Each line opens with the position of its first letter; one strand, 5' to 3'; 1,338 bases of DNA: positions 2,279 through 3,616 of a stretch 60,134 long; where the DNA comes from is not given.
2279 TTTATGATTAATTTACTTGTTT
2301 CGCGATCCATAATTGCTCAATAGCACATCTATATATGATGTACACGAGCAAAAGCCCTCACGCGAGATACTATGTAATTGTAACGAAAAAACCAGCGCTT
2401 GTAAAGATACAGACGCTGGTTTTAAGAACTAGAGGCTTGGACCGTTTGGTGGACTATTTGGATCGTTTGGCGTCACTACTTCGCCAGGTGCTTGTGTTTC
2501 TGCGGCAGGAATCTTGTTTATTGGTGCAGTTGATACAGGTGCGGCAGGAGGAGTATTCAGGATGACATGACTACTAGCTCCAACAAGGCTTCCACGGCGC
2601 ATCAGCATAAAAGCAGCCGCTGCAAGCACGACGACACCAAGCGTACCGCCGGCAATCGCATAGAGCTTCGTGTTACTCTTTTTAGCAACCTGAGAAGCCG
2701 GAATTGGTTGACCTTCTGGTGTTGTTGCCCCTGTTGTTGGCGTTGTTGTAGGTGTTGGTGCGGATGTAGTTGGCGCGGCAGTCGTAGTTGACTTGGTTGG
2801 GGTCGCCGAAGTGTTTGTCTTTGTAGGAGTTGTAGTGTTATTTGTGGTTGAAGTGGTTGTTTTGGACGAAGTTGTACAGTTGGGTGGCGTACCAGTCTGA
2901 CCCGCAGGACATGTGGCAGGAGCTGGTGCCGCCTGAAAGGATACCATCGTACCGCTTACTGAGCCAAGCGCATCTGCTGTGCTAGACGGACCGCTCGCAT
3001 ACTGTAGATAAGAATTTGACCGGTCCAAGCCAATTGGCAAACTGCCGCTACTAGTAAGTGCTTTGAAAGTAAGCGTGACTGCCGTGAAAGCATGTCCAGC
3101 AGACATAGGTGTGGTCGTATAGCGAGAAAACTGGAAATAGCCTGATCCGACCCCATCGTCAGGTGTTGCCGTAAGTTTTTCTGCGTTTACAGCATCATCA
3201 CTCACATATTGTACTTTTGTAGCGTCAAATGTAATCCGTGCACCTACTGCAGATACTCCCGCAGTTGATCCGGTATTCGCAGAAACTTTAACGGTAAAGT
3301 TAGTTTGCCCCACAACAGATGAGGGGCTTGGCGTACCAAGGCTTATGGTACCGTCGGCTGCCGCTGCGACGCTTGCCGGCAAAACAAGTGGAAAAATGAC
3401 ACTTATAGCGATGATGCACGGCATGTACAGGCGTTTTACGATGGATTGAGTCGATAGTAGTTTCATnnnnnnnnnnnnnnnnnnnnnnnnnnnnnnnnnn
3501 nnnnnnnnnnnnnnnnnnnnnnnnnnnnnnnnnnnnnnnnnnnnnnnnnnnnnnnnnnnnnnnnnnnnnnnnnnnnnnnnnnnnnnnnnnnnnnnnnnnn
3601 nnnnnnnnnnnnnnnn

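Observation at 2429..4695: Cohesin-like membrane anchor plus dockerin-like CBM/FN3 protein inserted between fusA and tuf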

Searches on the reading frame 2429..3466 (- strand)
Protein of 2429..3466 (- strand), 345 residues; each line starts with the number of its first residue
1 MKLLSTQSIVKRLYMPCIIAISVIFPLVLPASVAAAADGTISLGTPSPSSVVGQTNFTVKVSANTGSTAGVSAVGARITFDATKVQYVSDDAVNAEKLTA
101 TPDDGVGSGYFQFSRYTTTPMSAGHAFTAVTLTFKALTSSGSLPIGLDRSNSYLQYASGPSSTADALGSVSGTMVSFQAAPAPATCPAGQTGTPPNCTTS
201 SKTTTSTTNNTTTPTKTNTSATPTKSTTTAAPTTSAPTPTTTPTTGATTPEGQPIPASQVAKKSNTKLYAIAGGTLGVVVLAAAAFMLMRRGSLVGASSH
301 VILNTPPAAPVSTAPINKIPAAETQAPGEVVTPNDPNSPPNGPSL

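Call 3: search_protein_families(library=pfam, proteins=[window:2429-3466:-], max_evalue=1)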
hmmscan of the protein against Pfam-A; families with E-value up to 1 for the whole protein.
window:2429-3466:- (345 aa): 2 families
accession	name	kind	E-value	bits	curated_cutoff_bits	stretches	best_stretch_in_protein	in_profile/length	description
PF00963.24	Cohesin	-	4.7e-05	24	24.1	1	55-142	14-109/139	Cohesin domain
PF21314.2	TM_ErbB1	-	0.061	13.5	27.1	1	273-291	7-25/36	Epidermal growth factor receptor transmembrane-juxtamembrane segment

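Call 4: search_protein_families(library=ncbifam, proteins=[window:2429-3466:-], max_evalue=1)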
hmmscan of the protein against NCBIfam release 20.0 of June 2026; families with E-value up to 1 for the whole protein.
window:2429-3466:- (345 aa): 4 families
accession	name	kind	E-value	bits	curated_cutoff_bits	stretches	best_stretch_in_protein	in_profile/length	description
NF051874.1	PVV_CTERM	equivalog_domain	0.015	15.1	27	1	270-296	11-37/38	PVV-CTERM domain-containing choice-of-anchor G protein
NF058571.1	GVDTG_CTERM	domain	0.024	14.9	29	1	262-291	15-43/44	GVDTG sorting domain-containing protein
NF009132.0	PRK12485.1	equivalog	0.17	10.9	693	1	46-94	75-123/369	bifunctional 3,4-dihydroxy-2-butanone-4-phosphate synthase/GTP cyclohydrolase II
NF011512.0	PRK14950.1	equivalog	0.97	8.5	593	0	181-262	364-445/585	DNA polymerase III subunits gamma and tau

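Call 9: find_homologous_proteins(query=window:2429-3466:-, max_evalue=0.001)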
Query window:2429-3466:- (345 aa): 6 proteins with E <= 0.001 among 8000 candidates.
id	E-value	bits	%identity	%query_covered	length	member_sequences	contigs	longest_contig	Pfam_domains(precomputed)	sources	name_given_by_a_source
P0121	2.8e-206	702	100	100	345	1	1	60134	-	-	-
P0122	3.3e-45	173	38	97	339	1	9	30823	-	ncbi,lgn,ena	-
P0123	1.4e-12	66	36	50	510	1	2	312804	PF00963.25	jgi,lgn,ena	-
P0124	1.5e-10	59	36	48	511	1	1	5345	PF00963.25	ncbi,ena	-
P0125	3.1e-9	55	31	56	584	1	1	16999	PF00963.25,PF13620.13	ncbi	ncbi:MAG: cohesin domain-containing protein, partial [Candidatus Microsaccharimonas sp.]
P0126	2.5e-4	39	92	4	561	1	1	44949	-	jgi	jgi:hypothetical protein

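Call 11: find_encoding_contigs(protein=P0122, flank=8000, max_places=4)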
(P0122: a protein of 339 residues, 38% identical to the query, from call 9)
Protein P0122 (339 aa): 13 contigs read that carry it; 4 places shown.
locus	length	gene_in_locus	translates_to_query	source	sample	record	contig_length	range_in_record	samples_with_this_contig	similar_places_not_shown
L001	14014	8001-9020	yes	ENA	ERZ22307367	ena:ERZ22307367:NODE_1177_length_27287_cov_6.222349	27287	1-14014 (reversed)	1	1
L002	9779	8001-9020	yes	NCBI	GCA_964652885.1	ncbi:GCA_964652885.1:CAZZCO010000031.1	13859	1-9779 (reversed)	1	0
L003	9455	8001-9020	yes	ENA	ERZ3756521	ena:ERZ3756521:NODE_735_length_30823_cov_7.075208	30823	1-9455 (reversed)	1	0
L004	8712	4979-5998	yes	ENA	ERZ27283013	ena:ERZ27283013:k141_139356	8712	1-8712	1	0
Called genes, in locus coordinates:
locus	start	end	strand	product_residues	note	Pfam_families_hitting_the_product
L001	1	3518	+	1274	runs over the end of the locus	PF04997:RNA_pol_Rpb1_1, PF00623:RNA_pol_Rpb1_2, PF04983:RNA_pol_Rpb1_3, PF04998:RNA_pol_Rpb1_5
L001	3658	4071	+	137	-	PF00164:Ribosom_S12_S23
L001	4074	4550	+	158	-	PF00177:Ribosomal_S7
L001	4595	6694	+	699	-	PF00009:GTP_EFTU, PF03144:GTP_EFTU_D2, PF22042:EF-G_D2, PF14492:EFG_III, PF16658:RF3_C (weak), PF03764:EFG_IV, PF00679:EFG_C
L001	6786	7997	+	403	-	PF18370:RGI_lyase (faint), PF00041:fn3, PF00404:Dockerin_1 (weak)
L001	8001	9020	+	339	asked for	-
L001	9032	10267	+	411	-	-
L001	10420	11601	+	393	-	PF00009:GTP_EFTU, PF03144:GTP_EFTU_D2, PF03143:GTP_EFTU_D3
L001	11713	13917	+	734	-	-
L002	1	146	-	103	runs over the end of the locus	-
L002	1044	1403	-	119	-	-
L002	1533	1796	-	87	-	-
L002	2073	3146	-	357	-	-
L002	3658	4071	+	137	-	PF00164:Ribosom_S12_S23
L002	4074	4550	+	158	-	PF00177:Ribosomal_S7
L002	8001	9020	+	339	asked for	-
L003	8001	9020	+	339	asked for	-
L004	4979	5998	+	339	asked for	-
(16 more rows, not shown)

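Call 62: search_protein_families(library=pfam, proteins=[L001:9032-10267:+, L001:6786-7997:+, L001:8001-9020:+], max_evalue=0.01)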
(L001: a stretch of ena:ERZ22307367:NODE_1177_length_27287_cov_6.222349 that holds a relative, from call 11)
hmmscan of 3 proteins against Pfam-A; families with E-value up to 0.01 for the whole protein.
L001:9032-10267:+ (411 aa): 0 families

L001:6786-7997:+ (403 aa): 7 families
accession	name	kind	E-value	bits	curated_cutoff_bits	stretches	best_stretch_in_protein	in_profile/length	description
PF00041.27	fn3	-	1.6e-14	54.3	25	2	260-338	2-78/84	Fibronectin type III domain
PF18370.7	RGI_lyase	-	3.4e-09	37.4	27.8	2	266-335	11-80/86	Rhamnogalacturonan I lyases beta-sheet domain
PF00404.24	Dockerin_1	-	9.5e-08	32.6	22.9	1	354-397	2-52/57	Dockerin type I domain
PF25523.1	Ig_RIMBP2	-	7.3e-05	23.2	27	0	258-310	3-64/105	RIMBP2-like, immunoglobulin-like domain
PF17829.7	GH115_C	-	0.0014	19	24.1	1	49-146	66-167/172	Glycosyl hydrolase family 115 C-terminal domain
PF16323.11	DUF4959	-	0.0018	19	32.9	0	155-238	14-99/106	Domain of unknown function (DUF4959)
PF25788.1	Ig_Rha78A_N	-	0.0019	18.9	27.4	0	208-248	63-103/105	Rha78A-like, N-terminal immunoglobulin domain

L001:8001-9020:+ (339 aa): 1 family
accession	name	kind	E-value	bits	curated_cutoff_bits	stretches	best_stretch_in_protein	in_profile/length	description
PF00963.24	Cohesin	-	2.7e-05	24.8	24.1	1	47-150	9-116/139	Cohesin domain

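Call 68: find_encoding_contigs(protein=P0123, flank=6000, max_places=2)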
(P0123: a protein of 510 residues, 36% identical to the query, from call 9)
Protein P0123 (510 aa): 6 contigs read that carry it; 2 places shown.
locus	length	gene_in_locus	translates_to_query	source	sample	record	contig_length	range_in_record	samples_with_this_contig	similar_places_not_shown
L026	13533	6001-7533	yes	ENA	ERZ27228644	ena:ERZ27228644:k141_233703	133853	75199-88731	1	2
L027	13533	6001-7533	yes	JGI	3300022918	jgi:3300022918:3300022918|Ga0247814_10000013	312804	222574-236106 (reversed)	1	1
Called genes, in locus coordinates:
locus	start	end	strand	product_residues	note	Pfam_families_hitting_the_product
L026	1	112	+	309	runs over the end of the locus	PF11999:Ice_binding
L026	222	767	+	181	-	PF04203:Sortase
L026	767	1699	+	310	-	PF00005:ABC_tran, PF13304:AAA_21 (weak)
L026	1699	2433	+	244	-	PF12730:ABC2_membrane_4 (weak)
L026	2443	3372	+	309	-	PF01544:CorA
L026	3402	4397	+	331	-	PF04203:Sortase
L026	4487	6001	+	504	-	-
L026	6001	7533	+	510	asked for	PF00963:Cohesin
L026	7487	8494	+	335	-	PF00041:fn3 (weak), PF16656:Pur_ac_phosph_N, PF00404:Dockerin_1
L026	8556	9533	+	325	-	PF21338:Top1B_N_bact, PF01028:Topoisom_I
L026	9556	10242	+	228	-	PF03372:Exo_endo_phos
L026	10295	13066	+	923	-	PF01915:Glyco_hydro_3_C, PF14310:Fn3-like, PF00933:Glyco_hydro_3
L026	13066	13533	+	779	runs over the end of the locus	PF00933:Glyco_hydro_3, PF01915:Glyco_hydro_3_C, PF14310:Fn3-like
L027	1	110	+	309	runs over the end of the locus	PF11999:Ice_binding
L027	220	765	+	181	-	PF04203:Sortase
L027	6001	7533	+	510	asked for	PF00963:Cohesin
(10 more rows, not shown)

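Call 69: find_encoding_contigs(protein=P0125, flank=6000, max_places=2)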
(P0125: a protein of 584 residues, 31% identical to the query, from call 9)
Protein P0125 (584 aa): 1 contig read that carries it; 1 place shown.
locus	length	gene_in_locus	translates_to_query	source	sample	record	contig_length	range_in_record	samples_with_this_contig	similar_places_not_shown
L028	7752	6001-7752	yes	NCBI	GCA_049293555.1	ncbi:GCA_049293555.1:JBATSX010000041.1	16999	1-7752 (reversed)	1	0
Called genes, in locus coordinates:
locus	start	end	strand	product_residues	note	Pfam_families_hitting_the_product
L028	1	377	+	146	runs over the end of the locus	PF00572:Ribosomal_L13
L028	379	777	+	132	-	PF00380:Ribosomal_S9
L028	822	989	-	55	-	-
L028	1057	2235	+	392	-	PF01479:S4, PF00849:PseudoU_synth_2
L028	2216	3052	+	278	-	PF13177:DNA_pol3_delta2, PF00004:AAA (weak)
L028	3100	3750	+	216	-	PF25063:ARM_TT21_C (weak), PF13176:TPR_7 (faint), PF13181:TPR_8 (faint), PF13424:TPR_12 (faint), PF13428:TPR_14 (faint), PF00515:TPR_1, PF07719:TPR_2 (weak), PF13432:TPR_16 (weak), +7 more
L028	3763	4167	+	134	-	-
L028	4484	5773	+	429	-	PF05958:tRNA_U5-meth_tr, PF02475:TRM5-TYW2_MTfase (weak), PF03602:Cons_hypoth95 (weak)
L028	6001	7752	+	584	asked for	PF00963:Cohesin (weak), PF13620:CarboxypepD_reg (weak)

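Call 70: find_encoding_contigs(protein=P0124, flank=6000, max_places=2)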
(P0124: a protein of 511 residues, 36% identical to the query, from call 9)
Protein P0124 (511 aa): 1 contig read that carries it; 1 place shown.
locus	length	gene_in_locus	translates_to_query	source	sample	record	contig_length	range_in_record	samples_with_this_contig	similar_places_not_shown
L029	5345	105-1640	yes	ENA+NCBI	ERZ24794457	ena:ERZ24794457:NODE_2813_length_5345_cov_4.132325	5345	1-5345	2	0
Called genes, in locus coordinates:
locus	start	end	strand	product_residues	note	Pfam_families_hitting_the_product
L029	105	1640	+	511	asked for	PF00963:Cohesin (weak)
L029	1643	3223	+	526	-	PF17829:GH115_C (weak), PF07495:Y_Y_Y (faint), PF13750:Big_3_3 (faint), PF17957:Big_7, PF19077:Big_13 (weak), PF17957:Big_7, PF00404:Dockerin_1 (weak)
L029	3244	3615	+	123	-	PF04237:YjbR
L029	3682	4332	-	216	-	-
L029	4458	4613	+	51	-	-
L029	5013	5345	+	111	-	?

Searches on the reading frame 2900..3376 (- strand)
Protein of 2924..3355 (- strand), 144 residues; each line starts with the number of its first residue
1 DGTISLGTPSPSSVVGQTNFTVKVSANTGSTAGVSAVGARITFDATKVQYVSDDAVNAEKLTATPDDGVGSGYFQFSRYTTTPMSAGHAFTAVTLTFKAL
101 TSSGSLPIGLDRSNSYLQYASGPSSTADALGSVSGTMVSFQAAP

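Call 5: search_protein_families(library=pfam, proteins=[window:2924-3355:-], max_evalue=10)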
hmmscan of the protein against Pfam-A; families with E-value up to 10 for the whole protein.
seq(144 aa): 2 families
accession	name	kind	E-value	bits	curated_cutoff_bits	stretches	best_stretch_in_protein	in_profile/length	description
PF00963.24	Cohesin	-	4.1e-06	27.5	24.1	1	18-108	14-112/139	Cohesin domain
PF13004.13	BACON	-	0.32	11.4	25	1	7-31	19-37/61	Putative binding domain, N-terminal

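Call 19: search_solved_structures(query=window:2924-3355:-, max_evalue=10, show_alignments=2)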
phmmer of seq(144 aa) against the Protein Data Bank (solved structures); distinct sequences matched with E-value up to 10: 2.
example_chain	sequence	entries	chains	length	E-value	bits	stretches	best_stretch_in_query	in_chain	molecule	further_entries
5nrm_A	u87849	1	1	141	0.0001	25.8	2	21-56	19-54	Endoglucanase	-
5nrk_A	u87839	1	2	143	0.00011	25.7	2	21-56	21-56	Endoglucanase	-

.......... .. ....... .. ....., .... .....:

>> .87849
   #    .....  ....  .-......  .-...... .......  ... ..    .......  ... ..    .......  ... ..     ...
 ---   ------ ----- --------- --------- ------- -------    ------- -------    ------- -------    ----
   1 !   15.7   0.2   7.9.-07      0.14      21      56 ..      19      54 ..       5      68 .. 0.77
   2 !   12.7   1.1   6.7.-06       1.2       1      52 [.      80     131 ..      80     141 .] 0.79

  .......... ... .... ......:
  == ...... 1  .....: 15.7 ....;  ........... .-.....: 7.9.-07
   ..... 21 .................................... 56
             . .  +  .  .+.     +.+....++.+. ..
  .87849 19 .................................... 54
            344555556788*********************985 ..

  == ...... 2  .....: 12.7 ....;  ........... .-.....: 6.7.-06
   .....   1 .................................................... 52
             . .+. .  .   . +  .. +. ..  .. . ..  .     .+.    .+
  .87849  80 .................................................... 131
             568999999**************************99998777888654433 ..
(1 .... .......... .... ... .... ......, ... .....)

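Call 22: search_solved_structures(query=A1, max_evalue=1, show_alignments=1)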
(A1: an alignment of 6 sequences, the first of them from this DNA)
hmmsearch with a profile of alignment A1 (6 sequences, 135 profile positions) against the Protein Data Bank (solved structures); distinct sequences matched with E-value up to 1: 5.
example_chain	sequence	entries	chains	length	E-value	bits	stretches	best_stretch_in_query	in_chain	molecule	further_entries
5nrk_A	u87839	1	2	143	0.00082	22.4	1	19-109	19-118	Endoglucanase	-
5nrm_A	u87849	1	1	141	0.00094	22.2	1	19-109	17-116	Endoglucanase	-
4u3s_A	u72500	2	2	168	0.13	15.4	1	6-64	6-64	Cellulosomal scaffoldin adaptor protein B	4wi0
6gap_A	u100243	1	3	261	0.36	13.9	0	15-55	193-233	Outer capsid protein sigma-1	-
6pbk_A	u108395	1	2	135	0.51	13.4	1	17-94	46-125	Saci FlaG soluble domain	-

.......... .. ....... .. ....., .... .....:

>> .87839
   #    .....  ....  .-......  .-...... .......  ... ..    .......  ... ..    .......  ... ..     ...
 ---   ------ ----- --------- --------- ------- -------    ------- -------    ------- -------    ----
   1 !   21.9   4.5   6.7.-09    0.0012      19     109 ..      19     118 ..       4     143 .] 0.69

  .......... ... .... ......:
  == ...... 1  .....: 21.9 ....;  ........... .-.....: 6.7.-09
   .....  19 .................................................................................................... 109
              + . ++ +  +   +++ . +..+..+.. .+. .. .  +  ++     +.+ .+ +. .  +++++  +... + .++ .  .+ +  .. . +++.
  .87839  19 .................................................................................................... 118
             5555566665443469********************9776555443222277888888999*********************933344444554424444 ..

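Call 38: find_homologous_proteins(query=A1, max_evalue=0.001)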
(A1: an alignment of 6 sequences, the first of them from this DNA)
Query A1 (6 sequences) (144 aa, profile of the alignment): 20 proteins with E <= 0.001 among 4384 candidates.
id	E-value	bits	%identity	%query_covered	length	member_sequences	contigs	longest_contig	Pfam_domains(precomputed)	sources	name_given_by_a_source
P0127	1.6e-43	166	52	98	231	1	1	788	PF00963.25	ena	-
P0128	6.1e-42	161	30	75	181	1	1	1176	PF00963.25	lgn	-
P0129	6.7e-41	157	30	67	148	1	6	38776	PF00963.25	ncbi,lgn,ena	-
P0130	6.2e-40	154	31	72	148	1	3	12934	PF00963.25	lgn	-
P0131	8.4e-32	128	38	95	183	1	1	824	PF00963.25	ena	-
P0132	2.2e-26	110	32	58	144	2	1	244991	-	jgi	jgi:hypothetical protein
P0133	6.1e-26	109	30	33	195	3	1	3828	PF00963.25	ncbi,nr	ncbi:MAG TPA: cohesin domain-containing protein, partial [Verrucomicrobiae bacterium]|nr:cohesin dom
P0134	1.4e-19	88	27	72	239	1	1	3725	PF17957.8,PF00963.25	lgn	-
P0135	1.0e-17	82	34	45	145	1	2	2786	PF00963.25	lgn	-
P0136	1.6e-17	81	36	37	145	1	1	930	PF00963.25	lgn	-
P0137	3.4e-16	77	40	33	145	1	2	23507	PF00963.25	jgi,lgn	jgi:hypothetical protein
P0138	4.2e-15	74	34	57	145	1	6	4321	PF00963.25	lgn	-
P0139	1.1e-14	72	38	61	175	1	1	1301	PF00963.25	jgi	jgi:hypothetical protein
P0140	1.5e-13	69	29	55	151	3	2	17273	-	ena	-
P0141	4.4e-13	67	31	66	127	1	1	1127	-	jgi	jgi:hypothetical protein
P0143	8.3e-11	60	39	69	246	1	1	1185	PF00963.25,PF00041.28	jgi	jgi:hypothetical protein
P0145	4.0e-7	48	25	90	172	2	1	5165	PF00963.25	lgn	-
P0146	8.5e-7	47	21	52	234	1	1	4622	PF00963.25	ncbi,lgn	-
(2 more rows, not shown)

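Call 48: predict_structure(alignment_id=A3)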
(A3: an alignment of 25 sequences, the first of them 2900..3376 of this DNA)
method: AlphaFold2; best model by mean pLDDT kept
length: 159 residues; sequences in the alignment: 25
mean_pLDDT: 82.1   pTM: 0.77
mean pLDDT of the five models: 82.1, 81.6, 80.9, 80.5, 76.4
residues with pLDDT >= 90: 66; 70-90: 59; 50-70: 30; < 50: 4
segments of 3 or more residues with pLDDT < 50: 1-3
pLDDT, mean of each block of 10 residues (from residue 1): 67 92 93 85 89 91 66 65 78 74 92 93 79 78 92 79
secondary structure, 60 per line:
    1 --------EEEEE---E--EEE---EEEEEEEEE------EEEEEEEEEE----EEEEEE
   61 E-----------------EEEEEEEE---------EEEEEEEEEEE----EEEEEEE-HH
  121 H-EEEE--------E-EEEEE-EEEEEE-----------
elements in order: E9-13 E20-22 E26-34 E41-50 E55-61 E79-86 E96-106 E111-117 E123-126 E137-141 E143-148

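Call 51: fold_search(model_id=the predicted structure, library=pdb)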
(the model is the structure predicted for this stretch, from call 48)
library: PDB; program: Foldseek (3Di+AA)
matches with E <= 10: 1870; with E <= 0.001: 67
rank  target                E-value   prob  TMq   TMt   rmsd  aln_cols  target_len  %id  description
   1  5lxv_C                5.1e-08  1.00  0.62  0.58   7.3       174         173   16  Crystal structure of Ruminococcus flavefaciens scaffoldin C cohesin in complex with a dockerin from an uncharacterized (released 2016-10-19)
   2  5lxv_A                7.5e-08  1.00  0.63  0.59   7.2       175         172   16  Crystal structure of Ruminococcus flavefaciens scaffoldin C cohesin in complex with a dockerin from an uncharacterized (released 2016-10-19)
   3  6kgf_C                1.8e-07  1.00  0.69  0.74   2.6       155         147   14  Crystal structure of CaDoc0917(R16D)-CaCohA2 complex at pH 8.2 (released 2020-07-08)
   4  6kgc_A                4.3e-07  1.00  0.68  0.75   2.7       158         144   13  Crystal structure of CaDoc0917(R49D)-CaCohA2 complex at pH 5.4 (released 2020-07-08)
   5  4ums                  6.3e-07  1.00  0.64  0.66   4.0       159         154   14  The crystal structure of the seventh ScaB type I cohesin from Pseudobacteroides cellulosolvens (released 2015-05-06)
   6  6kgf_A                7.9e-07  1.00  0.65  0.72   2.9       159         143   14  Crystal structure of CaDoc0917(R16D)-CaCohA2 complex at pH 8.2 (released 2020-07-08)
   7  1g1k_A                7.9e-07  1.00  0.65  0.72   3.7       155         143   15  COHESIN MODULE FROM THE CELLULOSOME OF CLOSTRIDIUM CELLULOLYTICUM (released 2000-11-22)
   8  5nrm_A                7.9e-07  1.00  0.63  0.70   4.5       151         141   17  Crystal structure of the sixth cohesin from Acetivibrio cellulolyticus' scaffoldin B in complex with Cel5 dockerin S51 (released 2018-01-31)
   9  6kge_A                8.3e-07  1.00  0.63  0.70   4.5       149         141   13  Crystal structure of CaDoc0917(R16D)-CaCohA2 complex at pH 5.5 (released 2020-07-08)
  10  4uyp_C                9.8e-07  1.00  0.69  0.74   3.1       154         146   15  High resolution structure of the third cohesin ScaC in complex with the ScaB dockerin with a mutation in the N-termina (released 2015-04-15)
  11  4uyq_A                9.8e-07  1.00  0.69  0.76   2.9       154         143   16  High resolution structure of the third cohesin ScaC in complex with the ScaB dockerin with a mutation in the C-termina (released 2015-04-15)
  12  6kgd_A                1.0e-06  1.00  0.59  0.64   4.7       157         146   14  Crystal structure of CaDoc0917(R49D)-CaCohA2 complex at pH 8.0 (released 2020-07-08)
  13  2vn5_A                2.2e-06  1.00  0.59  0.65   4.0       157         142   14  The Clostridium cellulolyticum dockerin displays a dual binding mode for its cohesin partner (released 2008-05-20)
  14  4uyp_A                3.8e-06  1.00  0.70  0.77   2.7       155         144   14  High resolution structure of the third cohesin ScaC in complex with the ScaB dockerin with a mutation in the N-termina (released 2015-04-15)
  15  2vn6_A                3.8e-06  1.00  0.59  0.62   4.0       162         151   15  The Clostridium cellulolyticum dockerin displays a dual binding mode for its cohesin partner (released 2008-05-13)
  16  5nrk_A                5.9e-06  1.00  0.64  0.70   3.3       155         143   18  Crystal structure of the sixth cohesin from Acetivibrio cellulolyticus' scaffoldin B in complex with Cel5 dockerin S15 (released 2018-01-31)
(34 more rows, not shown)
